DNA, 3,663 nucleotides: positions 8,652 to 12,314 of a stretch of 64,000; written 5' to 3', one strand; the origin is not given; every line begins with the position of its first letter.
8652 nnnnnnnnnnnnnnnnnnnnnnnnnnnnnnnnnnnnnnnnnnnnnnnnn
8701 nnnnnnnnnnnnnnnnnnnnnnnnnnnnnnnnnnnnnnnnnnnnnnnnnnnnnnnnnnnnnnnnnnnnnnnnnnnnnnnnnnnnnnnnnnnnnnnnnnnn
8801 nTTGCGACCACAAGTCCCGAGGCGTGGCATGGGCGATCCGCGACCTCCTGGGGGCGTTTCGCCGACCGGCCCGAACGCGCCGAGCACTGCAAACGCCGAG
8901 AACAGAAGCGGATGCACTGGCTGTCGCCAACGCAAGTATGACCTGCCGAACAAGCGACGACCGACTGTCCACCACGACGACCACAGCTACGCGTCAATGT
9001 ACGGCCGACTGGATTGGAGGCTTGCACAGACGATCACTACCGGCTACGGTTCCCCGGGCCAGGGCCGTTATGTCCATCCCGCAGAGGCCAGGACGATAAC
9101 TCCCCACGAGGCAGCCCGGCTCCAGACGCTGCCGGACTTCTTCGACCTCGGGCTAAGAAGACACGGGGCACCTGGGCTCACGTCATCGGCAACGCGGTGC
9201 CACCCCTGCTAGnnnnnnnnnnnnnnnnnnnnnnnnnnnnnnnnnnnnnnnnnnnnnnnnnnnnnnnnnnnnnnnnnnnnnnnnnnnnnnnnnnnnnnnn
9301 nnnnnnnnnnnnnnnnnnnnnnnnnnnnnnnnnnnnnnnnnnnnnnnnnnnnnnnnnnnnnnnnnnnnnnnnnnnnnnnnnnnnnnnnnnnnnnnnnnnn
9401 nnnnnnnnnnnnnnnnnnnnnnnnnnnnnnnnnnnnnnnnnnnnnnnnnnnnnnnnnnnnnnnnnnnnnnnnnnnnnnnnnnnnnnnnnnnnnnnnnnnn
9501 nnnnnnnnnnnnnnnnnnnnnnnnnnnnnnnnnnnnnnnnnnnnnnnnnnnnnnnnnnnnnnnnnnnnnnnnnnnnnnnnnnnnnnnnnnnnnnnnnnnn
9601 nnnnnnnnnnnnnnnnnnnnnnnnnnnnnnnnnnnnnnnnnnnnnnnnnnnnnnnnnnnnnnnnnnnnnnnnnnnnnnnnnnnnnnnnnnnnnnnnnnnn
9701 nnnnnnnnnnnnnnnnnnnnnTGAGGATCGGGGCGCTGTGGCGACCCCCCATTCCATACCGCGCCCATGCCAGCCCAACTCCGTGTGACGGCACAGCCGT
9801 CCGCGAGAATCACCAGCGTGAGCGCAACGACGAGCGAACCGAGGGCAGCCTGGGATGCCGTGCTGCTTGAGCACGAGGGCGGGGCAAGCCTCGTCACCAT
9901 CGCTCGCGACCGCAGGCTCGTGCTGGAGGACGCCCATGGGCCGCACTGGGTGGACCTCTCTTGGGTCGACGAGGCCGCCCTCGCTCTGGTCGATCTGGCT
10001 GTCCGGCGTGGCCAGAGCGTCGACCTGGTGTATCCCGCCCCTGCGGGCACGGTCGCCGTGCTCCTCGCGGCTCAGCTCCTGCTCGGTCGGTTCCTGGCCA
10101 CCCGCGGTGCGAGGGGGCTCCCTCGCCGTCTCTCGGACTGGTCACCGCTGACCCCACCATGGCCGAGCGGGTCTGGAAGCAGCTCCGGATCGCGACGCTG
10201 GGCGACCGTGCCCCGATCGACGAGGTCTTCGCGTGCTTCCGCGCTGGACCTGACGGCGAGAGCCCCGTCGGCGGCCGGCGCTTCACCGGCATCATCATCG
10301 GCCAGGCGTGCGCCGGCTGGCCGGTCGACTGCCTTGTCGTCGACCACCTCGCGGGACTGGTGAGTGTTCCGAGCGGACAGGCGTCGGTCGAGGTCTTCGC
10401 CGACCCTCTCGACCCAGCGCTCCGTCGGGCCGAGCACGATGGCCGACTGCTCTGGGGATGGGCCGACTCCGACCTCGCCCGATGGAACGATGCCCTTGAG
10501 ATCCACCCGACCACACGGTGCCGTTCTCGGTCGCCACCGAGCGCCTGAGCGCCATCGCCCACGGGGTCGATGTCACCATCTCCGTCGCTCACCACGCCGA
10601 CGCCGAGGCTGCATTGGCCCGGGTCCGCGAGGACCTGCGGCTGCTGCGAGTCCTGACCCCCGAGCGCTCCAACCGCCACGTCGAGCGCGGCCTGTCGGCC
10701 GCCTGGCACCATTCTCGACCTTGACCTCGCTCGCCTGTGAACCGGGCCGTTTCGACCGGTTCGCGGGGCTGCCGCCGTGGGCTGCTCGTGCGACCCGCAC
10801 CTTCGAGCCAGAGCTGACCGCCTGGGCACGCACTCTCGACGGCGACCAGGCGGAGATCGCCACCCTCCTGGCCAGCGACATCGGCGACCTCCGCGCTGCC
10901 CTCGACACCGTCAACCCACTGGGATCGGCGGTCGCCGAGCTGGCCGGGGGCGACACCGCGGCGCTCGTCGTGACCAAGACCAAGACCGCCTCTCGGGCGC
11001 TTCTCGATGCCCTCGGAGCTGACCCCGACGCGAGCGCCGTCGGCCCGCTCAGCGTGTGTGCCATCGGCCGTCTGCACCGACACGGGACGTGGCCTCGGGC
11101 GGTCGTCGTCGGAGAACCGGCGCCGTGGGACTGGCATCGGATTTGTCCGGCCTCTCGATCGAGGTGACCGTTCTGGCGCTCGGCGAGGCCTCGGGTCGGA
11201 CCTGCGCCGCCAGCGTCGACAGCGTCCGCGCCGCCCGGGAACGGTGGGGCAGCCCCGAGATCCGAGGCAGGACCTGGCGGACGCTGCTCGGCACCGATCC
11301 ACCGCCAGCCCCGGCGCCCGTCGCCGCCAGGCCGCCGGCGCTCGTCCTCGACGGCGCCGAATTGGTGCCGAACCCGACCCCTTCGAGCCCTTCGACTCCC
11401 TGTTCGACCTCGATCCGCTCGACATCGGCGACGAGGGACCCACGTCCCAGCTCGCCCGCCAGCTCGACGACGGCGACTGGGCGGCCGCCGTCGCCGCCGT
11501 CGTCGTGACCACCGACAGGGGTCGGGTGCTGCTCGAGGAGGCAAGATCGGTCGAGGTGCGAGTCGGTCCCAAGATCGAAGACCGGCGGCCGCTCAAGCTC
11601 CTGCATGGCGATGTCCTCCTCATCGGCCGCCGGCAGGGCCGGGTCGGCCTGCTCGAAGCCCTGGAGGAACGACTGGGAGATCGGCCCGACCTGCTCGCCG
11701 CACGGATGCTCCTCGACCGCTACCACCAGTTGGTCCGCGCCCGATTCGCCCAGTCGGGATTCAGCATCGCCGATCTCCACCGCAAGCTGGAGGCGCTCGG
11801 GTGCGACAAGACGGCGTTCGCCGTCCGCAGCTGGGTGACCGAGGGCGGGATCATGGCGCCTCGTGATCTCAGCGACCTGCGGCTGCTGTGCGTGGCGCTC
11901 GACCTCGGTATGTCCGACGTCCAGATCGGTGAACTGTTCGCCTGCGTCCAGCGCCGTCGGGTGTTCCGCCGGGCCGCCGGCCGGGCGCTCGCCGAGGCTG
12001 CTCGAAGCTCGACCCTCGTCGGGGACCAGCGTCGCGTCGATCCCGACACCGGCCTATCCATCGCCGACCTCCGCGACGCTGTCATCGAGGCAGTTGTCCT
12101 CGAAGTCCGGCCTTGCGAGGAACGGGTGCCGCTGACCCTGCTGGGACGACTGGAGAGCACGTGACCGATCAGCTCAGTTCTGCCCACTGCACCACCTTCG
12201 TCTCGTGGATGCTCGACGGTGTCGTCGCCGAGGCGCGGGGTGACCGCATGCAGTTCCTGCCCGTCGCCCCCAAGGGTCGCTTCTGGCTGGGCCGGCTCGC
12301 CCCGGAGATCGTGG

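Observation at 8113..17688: DISARM class-2-like operon preceded by a C5-methyltransferase/Vsr pair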

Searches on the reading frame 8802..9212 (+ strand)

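Call 5: search_protein_families(library=pfam, proteins=[window:8802-9212:+], max_evalue=0.01)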
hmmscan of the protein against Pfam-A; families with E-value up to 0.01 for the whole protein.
window:8802-9212:+ (136 aa): 1 family
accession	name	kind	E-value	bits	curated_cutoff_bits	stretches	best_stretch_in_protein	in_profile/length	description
PF00145.23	DNA_methylase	-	2.8e-05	24.1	22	1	62-117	242-296/324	C-5 cytosine-specific DNA methylase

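Call 6: search_protein_families(library=padloc, proteins=[window:8802-9212:+], max_evalue=0.01)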
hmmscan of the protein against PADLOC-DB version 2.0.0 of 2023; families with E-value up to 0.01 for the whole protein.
window:8802-9212:+ (136 aa): 22 families
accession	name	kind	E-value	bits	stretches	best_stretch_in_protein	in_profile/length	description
PDLC03368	MTase_II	-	5.3e-24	82.5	1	44-120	323-402/427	Type II methyltransferase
PDLC00033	DruM2|DruM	-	3.5e-23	80.5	1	35-115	250-332/368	DNA cytosine methylase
PDLC03237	MTase_II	-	3.4e-12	43.1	1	65-114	708-758/1036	Type II methyltransferase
PDLC03378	MTase_II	-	1.4e-10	39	1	44-116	228-299/344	Type II methyltransferase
PDLC03234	MTase_II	-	3.4e-09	34.5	1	55-115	277-334/375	Type II methyltransferase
PDLC03279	MTase_II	-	4.3e-08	29.9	1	54-113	259-319/587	Type II methyltransferase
PDLC03326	MTase_II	-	2.8e-07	28.1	1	58-116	282-345/412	Type II methyltransferase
PDLC03381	MTase_II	-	2.6e-06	24.7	1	57-114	54-112/396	Type II methyltransferase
PDLC02648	DrmMII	-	4.1e-06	23.9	1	45-114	343-418/468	DrmMII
PDLC02656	DrmMII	-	7.5e-06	23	1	58-115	380-437/491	DrmMII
PDLC03736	oMTase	-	7.8e-06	21.7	1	55-115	1383-1444/1497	orphan methyltransferase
PDLC03272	MTase_II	-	0.00027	18.2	1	65-115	306-356/407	Type II methyltransferase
PDLC00030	DruM2|DruM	-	0.00032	18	1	56-116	274-331/380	DNA cytosine methylase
PDLC03355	MTase_II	-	0.00042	17.5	1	55-116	278-335/377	Type II methyltransferase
PDLC03737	oMTase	-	0.00042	16.6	1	66-116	788-838/912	orphan methyltransferase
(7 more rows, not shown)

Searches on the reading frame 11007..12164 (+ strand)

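Call 5: search_protein_families(library=pfam, proteins=[window:11007-12164:+], max_evalue=0.01)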
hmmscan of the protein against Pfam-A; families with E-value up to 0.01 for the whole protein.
window:11007-12164:+ (385 aa): 1 family
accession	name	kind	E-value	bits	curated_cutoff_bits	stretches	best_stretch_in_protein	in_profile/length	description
PF24957.1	DrmE_C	-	0.003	17.7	27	1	189-330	32-174/181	DISARM protein DrmE, C-terminal domain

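Call 6: search_protein_families(library=padloc, proteins=[window:11007-12164:+], max_evalue=0.01)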
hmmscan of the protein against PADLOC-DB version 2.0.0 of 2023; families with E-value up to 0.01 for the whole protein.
window:11007-12164:+ (385 aa): 1 family
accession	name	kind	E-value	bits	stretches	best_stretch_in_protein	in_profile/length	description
PDLC02635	DrmE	-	1.3e-05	21.8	1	196-336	599-739/790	DrmE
